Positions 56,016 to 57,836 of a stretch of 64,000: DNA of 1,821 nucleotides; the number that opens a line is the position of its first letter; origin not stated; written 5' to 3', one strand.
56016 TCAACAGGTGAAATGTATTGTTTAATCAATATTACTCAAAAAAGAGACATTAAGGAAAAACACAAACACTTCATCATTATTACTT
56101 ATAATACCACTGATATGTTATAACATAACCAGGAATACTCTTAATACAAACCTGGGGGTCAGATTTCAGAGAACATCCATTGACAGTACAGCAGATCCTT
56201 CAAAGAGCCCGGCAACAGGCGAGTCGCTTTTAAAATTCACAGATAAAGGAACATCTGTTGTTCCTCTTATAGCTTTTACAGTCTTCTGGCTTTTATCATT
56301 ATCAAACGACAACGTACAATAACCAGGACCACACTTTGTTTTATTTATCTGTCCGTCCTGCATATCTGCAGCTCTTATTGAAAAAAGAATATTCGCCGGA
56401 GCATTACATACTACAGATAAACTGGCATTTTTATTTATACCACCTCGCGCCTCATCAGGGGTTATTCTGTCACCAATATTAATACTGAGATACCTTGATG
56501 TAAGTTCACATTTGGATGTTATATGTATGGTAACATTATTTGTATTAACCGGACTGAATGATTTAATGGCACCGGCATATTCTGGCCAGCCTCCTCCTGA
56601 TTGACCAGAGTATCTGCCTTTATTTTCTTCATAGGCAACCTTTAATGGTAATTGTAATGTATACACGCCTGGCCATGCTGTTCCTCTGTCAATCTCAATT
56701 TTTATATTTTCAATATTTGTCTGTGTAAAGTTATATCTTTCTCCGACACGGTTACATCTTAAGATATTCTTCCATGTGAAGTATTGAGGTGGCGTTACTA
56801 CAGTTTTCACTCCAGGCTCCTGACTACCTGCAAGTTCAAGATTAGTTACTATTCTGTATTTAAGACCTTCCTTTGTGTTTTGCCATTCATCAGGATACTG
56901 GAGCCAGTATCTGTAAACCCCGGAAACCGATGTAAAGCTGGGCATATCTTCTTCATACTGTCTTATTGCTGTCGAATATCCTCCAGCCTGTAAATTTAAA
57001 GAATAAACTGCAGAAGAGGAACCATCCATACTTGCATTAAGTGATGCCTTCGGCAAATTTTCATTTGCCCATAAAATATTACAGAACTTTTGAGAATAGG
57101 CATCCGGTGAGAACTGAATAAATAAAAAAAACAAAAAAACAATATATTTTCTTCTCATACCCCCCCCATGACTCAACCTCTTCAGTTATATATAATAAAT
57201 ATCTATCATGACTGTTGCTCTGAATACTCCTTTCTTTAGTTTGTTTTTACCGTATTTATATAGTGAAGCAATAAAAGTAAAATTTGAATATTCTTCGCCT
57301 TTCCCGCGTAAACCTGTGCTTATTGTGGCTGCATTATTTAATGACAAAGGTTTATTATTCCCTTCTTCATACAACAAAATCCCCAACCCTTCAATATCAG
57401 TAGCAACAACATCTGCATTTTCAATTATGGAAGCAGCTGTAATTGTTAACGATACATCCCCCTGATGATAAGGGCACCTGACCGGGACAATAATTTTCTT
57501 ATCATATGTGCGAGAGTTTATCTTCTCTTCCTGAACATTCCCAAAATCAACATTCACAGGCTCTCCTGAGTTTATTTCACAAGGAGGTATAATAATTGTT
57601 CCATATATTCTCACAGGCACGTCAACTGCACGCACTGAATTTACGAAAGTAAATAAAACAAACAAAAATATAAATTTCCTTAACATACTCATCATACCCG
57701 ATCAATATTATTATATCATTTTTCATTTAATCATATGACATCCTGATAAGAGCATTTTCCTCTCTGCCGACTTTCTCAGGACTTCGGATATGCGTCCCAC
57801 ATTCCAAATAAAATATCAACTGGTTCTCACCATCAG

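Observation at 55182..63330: Pap-like chaperone-usher operon with atypical regulatory layout and a non-PapG adhesin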

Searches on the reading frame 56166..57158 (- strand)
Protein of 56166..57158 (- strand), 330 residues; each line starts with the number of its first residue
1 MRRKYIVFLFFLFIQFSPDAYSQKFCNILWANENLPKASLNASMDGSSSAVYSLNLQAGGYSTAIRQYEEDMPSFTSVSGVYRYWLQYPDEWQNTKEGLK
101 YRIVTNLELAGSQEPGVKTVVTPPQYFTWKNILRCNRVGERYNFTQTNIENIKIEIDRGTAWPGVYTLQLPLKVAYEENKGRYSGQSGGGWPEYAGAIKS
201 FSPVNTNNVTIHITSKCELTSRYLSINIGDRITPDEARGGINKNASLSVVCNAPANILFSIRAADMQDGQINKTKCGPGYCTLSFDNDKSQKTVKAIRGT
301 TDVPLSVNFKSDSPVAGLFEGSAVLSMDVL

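Call 11: search_protein_families(proteins=[window:56166-57158:-], library=ncbifam, max_evalue=0.01)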
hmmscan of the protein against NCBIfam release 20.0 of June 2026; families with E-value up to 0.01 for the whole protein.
window:56166-57158:- (330 aa): 0 families

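Call 22: profile_search(protein=window:56166-57158:-)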
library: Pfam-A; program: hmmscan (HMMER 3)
A. the first sequence (330 residues): domains with independent E <= 10: 1; with E <= 0.001: 0
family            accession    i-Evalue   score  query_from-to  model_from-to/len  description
MrpH_C            PF24223.1       0.018    15.5     217-325         1-109/114  Fimbrial adhesin MrpH C-terminal domain

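Call 24: find_homologous_proteins(query=window:56166-57158:-, max_evalue=0.001)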
Query window:56166-57158:- (330 aa): 36 proteins with E <= 0.001 among 1146 candidates.
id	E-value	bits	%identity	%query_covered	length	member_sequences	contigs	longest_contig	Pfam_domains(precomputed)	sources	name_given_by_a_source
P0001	3.6e-219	744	98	100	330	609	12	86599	-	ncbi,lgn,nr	ncbi:nuclease PIN [Escherichia coli]|nr:nuclease PIN [Escherichia coli] EFB9420982.1 nuclease PIN [E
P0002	9.5e-194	661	87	100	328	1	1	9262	-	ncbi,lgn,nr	ncbi:TPA: nuclease PIN [Escherichia coli]|nr:nuclease PIN [Escherichia coli] HAX4856349.1 nuclease P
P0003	5.8e-150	517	69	97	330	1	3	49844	PF24223.3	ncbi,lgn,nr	ncbi:nuclease PIN [Salmonella enterica]|nr:nuclease PIN [Salmonella enterica] EGM2345280.1 nuclease 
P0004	2.9e-133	462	59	100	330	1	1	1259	-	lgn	-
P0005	1.2e-118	414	53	98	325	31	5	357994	-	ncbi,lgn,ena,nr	ncbi:nuclease PIN [Escherichia coli]|nr:nuclease PIN [Escherichia coli]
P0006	1.0e-114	401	52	99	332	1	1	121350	-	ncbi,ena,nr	ncbi:nuclease PIN [Escherichia coli]|nr:nuclease PIN [Escherichia coli]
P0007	5.2e-114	399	52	99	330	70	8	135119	PF24223.3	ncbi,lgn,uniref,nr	ncbi:nuclease PIN [Escherichia coli]|uniref:nuclease PIN n=1 Tax=Escherichia coli TaxID=562 RepID=UP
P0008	5.8e-114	399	53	97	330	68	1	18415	PF24223.3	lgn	-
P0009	1.6e-113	397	52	98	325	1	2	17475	-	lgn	-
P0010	1.7e-113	397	52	100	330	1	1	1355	-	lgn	-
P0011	8.9e-113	395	51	99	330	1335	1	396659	PF24223.3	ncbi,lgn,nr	ncbi:nuclease PIN [Escherichia coli]|nr:nuclease PIN [Escherichia coli]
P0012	2.0e-112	394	52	100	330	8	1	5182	-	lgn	-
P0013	3.3e-112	393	51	99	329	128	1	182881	PF24223.3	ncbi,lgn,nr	ncbi:TPA: nuclease PIN [Escherichia coli]|nr:nuclease PIN [Escherichia coli]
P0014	1.2e-110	388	54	98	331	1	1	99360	PF24223.3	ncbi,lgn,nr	ncbi:nuclease PIN [Klebsiella aerogenes]|nr:nuclease PIN [Klebsiella aerogenes] ELY3087346.1 nucleas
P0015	1.5e-110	387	51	99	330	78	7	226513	-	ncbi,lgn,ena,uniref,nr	ncbi:hypothetical protein [Escherichia coli]|uniref:hypothetical protein n=1 Tax=Escherichia coli Ta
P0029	8.3e-71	257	40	98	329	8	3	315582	PF24223.3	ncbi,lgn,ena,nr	ncbi:nuclease PIN [Escherichia coli]|nr:nuclease PIN [Escherichia coli] EFM9887603.1 nuclease PIN [E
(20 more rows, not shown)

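Call 27: search_solved_structures(query=A1, max_evalue=10, show_alignments=1)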
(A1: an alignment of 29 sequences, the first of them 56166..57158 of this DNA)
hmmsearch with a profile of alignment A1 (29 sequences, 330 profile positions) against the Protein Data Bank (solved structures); distinct sequences matched with E-value up to 10: 5.
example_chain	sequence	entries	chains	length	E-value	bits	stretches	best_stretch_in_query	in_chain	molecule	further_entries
3me0_B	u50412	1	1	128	0.013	17.9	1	217-327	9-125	PapG protein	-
2wmp_B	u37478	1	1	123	0.013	17.8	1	217-327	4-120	PAPG PROTEIN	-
6cd2_B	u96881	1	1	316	0.12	14.6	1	217-327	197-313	PapGII adhesin protein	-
7lhg_G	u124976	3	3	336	0.13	14.5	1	217-327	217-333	P fimbria tip G-adhesin PapG-II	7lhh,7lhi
9wyu_A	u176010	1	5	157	0.57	12.4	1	207-258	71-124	Anti-Parallel Protein 10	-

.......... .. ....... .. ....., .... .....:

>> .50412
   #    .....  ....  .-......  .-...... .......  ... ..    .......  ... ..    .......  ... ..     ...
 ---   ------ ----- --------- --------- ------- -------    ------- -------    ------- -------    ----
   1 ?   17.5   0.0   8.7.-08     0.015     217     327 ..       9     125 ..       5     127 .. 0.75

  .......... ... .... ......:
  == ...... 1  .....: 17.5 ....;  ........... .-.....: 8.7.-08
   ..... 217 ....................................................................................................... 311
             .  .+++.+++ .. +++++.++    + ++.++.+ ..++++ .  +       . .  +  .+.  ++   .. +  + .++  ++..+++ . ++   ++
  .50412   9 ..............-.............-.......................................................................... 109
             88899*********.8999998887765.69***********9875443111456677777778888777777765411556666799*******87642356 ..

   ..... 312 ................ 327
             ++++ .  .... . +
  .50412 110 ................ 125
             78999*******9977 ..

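Call 32: predict_structure(alignment_id=A1)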
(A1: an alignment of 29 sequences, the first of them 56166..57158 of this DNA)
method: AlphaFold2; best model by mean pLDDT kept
length: 330 residues; sequences in the alignment: 29
mean_pLDDT: 87.0   pTM: 0.70
mean pLDDT of the five models: 87.0, 86.3, 85.6, 84.1, 83.5
residues with pLDDT >= 90: 197; 70-90: 107; 50-70: 5; < 50: 21
segments of 3 or more residues with pLDDT < 50: 1-21
pLDDT, mean of each block of 10 residues (from residue 1): 42 42 81 91 84 94 92 85 94 91 95 92 94 89 93 90 90 94 77 89 94 88 86 91 92 89 89 91 92 90 93 87 89
secondary structure, 60 per line:
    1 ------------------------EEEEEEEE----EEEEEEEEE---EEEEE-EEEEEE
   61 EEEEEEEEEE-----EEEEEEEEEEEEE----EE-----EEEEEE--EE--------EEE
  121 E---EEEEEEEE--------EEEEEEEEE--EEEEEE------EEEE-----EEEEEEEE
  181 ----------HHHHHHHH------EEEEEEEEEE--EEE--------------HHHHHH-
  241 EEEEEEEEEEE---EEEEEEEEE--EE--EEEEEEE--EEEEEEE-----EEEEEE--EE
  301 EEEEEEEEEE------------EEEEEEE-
elements in order: E25-32 E37-45 E49-53 E55-70 E76-88 E100-105 E118-121 E125-132 E141-149 E152-157 E164-167 E173-180 H191-198 E205-214 E217-219 H234-239 E241-251 E255-263 E270-276 E279-285 E291-296 E299-310 E323-329

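Call 36: find_encoding_contigs(protein=P0003, flank=10000, max_places=2)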
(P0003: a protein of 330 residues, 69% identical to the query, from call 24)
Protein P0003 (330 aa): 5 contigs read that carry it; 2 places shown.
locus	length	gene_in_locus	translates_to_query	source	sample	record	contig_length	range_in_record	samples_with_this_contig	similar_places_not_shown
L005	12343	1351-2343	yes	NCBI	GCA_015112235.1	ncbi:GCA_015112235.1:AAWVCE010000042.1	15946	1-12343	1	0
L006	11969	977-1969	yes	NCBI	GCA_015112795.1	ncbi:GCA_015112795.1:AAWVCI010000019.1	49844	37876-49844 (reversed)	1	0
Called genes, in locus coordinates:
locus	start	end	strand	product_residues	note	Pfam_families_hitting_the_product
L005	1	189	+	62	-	PF02753:PapD_C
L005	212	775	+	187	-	PF14855:PapJ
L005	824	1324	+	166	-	PF00419:Fimbrial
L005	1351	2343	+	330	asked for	PF24223:MrpH_C (faint)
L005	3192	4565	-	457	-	PF07690:MFS_1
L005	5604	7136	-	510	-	PF01527:HTH_Tnp_1 (weak), PF13276:HTH_21, PF00665:rve, PF13683:rve_3, PF13333:rve_2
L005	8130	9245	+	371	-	-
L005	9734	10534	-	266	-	PF12833:HTH_18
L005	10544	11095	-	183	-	PF01161:PBP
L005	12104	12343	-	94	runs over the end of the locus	-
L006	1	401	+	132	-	PF14855:PapJ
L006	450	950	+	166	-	PF00419:Fimbrial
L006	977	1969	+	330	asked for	PF24223:MrpH_C (faint)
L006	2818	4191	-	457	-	PF07690:MFS_1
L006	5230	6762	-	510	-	PF01527:HTH_Tnp_1 (weak), PF13276:HTH_21, PF00665:rve, PF13683:rve_3, PF13333:rve_2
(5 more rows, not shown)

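Call 37: find_encoding_contigs(protein=P0011, flank=10000, max_places=2)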
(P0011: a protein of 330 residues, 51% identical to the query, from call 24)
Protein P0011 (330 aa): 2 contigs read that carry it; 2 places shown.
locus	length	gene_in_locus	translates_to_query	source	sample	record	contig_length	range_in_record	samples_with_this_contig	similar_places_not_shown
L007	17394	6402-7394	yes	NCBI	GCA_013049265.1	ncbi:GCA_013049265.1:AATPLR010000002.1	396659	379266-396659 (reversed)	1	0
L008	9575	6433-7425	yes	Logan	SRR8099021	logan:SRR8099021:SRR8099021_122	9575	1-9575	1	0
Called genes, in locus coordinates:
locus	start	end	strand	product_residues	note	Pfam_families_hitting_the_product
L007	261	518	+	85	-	PF03333:PapB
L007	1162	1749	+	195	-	PF00419:Fimbrial (weak)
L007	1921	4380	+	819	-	PF13954:PapC_N, PF00577:Usher, PF13953:PapC_C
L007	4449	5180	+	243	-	PF00345:PapD_N, PF02753:PapD_C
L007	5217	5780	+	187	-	PF14855:PapJ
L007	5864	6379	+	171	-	PF00419:Fimbrial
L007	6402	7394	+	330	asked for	PF24223:MrpH_C (faint)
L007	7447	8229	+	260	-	PF00563:EAL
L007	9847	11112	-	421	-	PF13356:Arm-DNA-bind_3, PF22022:Phage_int_M, PF00589:Phage_integrase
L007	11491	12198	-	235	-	PF04474:DUF554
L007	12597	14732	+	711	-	PF03709:OKR_DC_1_N, PF01276:OKR_DC_1, PF03711:OKR_DC_1_C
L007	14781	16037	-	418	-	PF03825:Nuc_H_symport, PF12832:MFS_1_like, PF07690:MFS_1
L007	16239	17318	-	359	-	PF11873:Mltc_N, PF01464:SLT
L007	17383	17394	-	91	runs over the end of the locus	PF04362:Iron_traffic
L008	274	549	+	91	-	PF03333:PapB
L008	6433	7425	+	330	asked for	PF24223:MrpH_C (faint)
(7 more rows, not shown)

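Call 39: fold_search(model_id=the predicted structure, library=pdb)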
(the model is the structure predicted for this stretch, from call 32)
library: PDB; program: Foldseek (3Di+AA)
matches with E <= 10: 1120; with E <= 0.001: 32
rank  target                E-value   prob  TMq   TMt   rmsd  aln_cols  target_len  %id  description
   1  6cd2_B                1.5e-13  1.00  0.38  0.39  12.7       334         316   15  Crystal structure of the PapC usher bound to the chaperone-adhesin PapD-PapG (released 2018-10-03)
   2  7lhg_G                4.4e-13  1.00  0.53  0.55   7.2       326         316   16  Cryo-EM structure of E. coli P pilus tip assembly intermediate PapC-PapD-PapK-PapG in the first conformation (released 2021-08-11)
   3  6fjy_B                2.4e-07  1.00  0.33  0.35  12.2       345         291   12  Crystal structure of CsuC-CsuE chaperone-tip adhesion subunit pre-assembly complex from archaic chaperone-usher Csu pi (released 2018-05-16)
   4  4z3e_A                6.2e-07  1.00  0.33  0.49   6.4       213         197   12  Crystal structure of the lectin domain of PapG from E. coli BI47 in complex with SSEA4 in space group P212121 (released 2016-04-13)
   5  4z3g_A                8.6e-07  1.00  0.34  0.51   6.4       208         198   11  Crystal structure of the lectin domain of PapG from E. coli BI47 in complex with 4-methoxyphenyl beta-D-galabiose in s (released 2016-04-13)
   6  4z3j_D                9.5e-07  1.00  0.34  0.51   6.3       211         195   14  Crystal structure of the lectin domain of PapG from E. coli BI47 in space group P1 (released 2016-04-13)
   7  3rfz_A                9.5e-07  1.00  0.37  0.41  10.7       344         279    9  Crystal structure of the FimD usher bound to its cognate FimC:FimH substrate (released 2011-06-01)
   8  1j8r_A                1.1e-06  1.00  0.35  0.51   6.3       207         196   11  BINARY COMPLEX OF THE PAPG RECEPTOR-BINDING DOMAIN BOUND TO GBO4 RECEPTOR (released 2001-06-22)
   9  4z3j_A                1.1e-06  1.00  0.37  0.56   5.9       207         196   12  Crystal structure of the lectin domain of PapG from E. coli BI47 in space group P1 (released 2016-04-13)
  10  6fjy_D                1.4e-06  1.00  0.31  0.34  13.3       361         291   12  Crystal structure of CsuC-CsuE chaperone-tip adhesion subunit pre-assembly complex from archaic chaperone-usher Csu pi (released 2018-05-16)
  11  6k73_C                1.5e-06  1.00  0.28  0.29  13.4       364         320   13  Chaperone-tip adhesin complex is vital for synergistic activation of CFA/I fimbriae biogenesis (released 2020-06-10)
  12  5afo_A                2.1e-06  1.00  0.44  0.43   8.0       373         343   10  Long Polar Fimbriae adhesin LpfD from the adherent invasive E. coli strain LF82 (released 2015-08-05)
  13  1qun_B                2.8e-06  1.00  0.36  0.40   9.3       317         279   11  X-RAY STRUCTURE OF THE FIMC-FIMH CHAPERONE ADHESIN COMPLEX FROM UROPATHOGENIC E.COLI (released 1999-08-31)
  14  6k73_D                4.7e-06  1.00  0.31  0.31  12.5       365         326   13  Chaperone-tip adhesin complex is vital for synergistic activation of CFA/I fimbriae biogenesis (released 2020-06-10)
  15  5jr4_A                6.1e-06  1.00  0.28  0.32  15.0       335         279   10  Crystal structure of FimH A27V/V163A from E. coli UTI89 bound to FimG N-terminal extension (released 2017-02-22)
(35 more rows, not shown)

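Call 75: find_encoding_contigs(protein=P0002, flank=9000, max_places=1)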
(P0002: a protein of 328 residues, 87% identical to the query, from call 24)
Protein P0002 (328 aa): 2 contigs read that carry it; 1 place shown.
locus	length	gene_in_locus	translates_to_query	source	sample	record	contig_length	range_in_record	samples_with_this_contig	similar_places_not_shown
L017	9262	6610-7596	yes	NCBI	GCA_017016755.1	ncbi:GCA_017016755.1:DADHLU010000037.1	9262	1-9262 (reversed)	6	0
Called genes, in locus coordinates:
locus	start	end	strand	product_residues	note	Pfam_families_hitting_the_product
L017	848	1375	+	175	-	PF00419:Fimbrial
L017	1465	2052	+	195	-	PF00419:Fimbrial (weak)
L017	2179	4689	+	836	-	PF13954:PapC_N, PF00577:Usher, PF13953:PapC_C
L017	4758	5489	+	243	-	PF00345:PapD_N, PF02753:PapD_C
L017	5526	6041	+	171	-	PF14855:PapJ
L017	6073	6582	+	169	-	PF00419:Fimbrial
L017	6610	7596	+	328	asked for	-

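Call 76: find_encoding_contigs(protein=P0005, flank=9000, max_places=1)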
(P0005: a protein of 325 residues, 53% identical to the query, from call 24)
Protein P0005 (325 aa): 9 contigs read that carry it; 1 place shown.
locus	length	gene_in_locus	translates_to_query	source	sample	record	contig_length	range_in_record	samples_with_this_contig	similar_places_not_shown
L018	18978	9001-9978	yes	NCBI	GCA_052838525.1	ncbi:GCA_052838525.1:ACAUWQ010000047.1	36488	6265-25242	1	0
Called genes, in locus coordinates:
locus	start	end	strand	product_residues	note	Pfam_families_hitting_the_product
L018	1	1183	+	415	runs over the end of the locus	PF00072:Response_reg, PF00158:Sigma54_activat (faint), PF14532:Sigma54_activ_2, PF25601:AAA_lid_14, PF02954:HTH_8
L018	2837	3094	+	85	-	PF03333:PapB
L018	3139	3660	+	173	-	PF00419:Fimbrial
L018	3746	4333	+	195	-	PF00419:Fimbrial (weak)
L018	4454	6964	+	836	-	PF13954:PapC_N, PF00577:Usher, PF13953:PapC_C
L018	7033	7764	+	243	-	PF00345:PapD_N, PF02753:PapD_C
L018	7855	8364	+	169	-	PF14855:PapJ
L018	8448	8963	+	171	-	PF00419:Fimbrial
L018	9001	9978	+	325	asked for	-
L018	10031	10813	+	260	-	PF00563:EAL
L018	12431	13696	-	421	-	PF13356:Arm-DNA-bind_3, PF22022:Phage_int_M, PF00589:Phage_integrase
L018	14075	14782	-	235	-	PF04474:DUF554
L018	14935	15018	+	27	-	PF23506:YqgH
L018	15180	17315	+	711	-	PF03709:OKR_DC_1_N, PF01276:OKR_DC_1, PF03711:OKR_DC_1_C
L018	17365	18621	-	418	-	PF03825:Nuc_H_symport, PF12832:MFS_1_like, PF07690:MFS_1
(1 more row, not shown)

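Call 77: find_encoding_contigs(protein=P0014, flank=9000, max_places=1)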
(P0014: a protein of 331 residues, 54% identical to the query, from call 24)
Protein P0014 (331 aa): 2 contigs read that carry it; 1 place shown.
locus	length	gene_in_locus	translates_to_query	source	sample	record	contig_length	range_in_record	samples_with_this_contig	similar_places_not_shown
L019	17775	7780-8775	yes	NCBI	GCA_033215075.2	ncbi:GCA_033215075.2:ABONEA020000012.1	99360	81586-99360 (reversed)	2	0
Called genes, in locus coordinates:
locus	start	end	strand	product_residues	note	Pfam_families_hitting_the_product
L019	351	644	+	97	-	PF03333:PapB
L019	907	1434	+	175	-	PF00419:Fimbrial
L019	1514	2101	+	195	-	PF00419:Fimbrial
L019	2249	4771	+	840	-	PF13954:PapC_N, PF00577:Usher, PF13953:PapC_C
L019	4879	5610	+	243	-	PF00345:PapD_N, PF02753:PapD_C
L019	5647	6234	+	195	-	PF14855:PapJ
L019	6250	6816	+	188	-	PF00419:Fimbrial (weak)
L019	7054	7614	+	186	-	PF00419:Fimbrial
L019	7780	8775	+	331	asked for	PF24223:MrpH_C (faint)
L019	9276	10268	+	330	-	PF03253:UT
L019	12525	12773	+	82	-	-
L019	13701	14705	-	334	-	PF14022:DUF4238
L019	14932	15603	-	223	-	PF02586:SRAP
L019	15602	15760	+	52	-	-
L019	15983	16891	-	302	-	PF03279:Lip_A_acyltrans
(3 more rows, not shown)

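Call 78: find_encoding_contigs(protein=P0029, flank=9000, max_places=1)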
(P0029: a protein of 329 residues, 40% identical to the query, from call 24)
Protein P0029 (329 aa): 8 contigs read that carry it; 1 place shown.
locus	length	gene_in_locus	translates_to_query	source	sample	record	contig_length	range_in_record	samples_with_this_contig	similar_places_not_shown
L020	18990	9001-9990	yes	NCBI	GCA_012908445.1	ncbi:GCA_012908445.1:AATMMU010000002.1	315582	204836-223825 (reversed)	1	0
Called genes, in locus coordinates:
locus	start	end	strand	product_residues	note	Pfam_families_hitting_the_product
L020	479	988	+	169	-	PF00419:Fimbrial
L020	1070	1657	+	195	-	PF00419:Fimbrial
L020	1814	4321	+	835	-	PF13954:PapC_N, PF00577:Usher, PF13953:PapC_C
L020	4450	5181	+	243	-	PF00345:PapD_N, PF02753:PapD_C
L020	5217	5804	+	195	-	PF14855:PapJ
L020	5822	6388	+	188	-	PF00419:Fimbrial (weak)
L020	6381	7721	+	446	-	PF01346:FKBP_N, PF00254:FKBP_C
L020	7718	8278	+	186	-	PF00419:Fimbrial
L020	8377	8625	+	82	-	PF03333:PapB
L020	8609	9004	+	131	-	PF27278:YuaE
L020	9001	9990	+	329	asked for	PF24223:MrpH_C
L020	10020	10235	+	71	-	PF04703:FaeA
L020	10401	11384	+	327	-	PF24223:MrpH_C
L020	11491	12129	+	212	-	PF13462:Thioredoxin_4, PF01323:DSBA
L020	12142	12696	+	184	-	-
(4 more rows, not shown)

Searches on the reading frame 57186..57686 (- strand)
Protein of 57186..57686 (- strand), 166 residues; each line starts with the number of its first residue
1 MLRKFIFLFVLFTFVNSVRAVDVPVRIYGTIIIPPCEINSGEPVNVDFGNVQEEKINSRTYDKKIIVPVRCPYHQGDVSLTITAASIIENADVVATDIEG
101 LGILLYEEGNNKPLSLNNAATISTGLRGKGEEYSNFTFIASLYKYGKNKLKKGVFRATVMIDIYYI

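Call 11: search_protein_families(proteins=[window:57186-57686:-], library=ncbifam, max_evalue=0.01)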
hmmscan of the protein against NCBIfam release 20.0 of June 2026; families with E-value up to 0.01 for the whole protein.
window:57186-57686:- (166 aa): 7 families
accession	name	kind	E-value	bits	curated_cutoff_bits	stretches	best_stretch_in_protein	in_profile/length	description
NF011815.0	PRK15287.1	equivalog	1.6e-09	37.7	253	1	7-163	5-155/158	fimbrial minor subunit StfF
NF011807.0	PRK15276.1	equivalog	2.7e-06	27.4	252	1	24-113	19-113/156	putative fimbrial subunit SteE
NF011814.0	PRK15286.1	equivalog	4.4e-06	26.3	264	1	32-123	41-131/170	putative minor fimbrial subunit StfE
NF052363.1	FimG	equivalog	0.0002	21.1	220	1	5-56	8-58/166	type 1 fimbrial minor subunit FimG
NF011806.0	PRK15275.1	equivalog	0.0014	18.3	250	1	18-115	26-121/168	putative fimbrial protein SteD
NF011736.0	PRK15189.1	equivalog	0.0014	17.9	517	1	24-110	186-282/335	fimbrial protein BcfD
NF011794.0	PRK15262.1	equivalog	0.0088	15.6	132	0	86-165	116-199/200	fimbrial-like protein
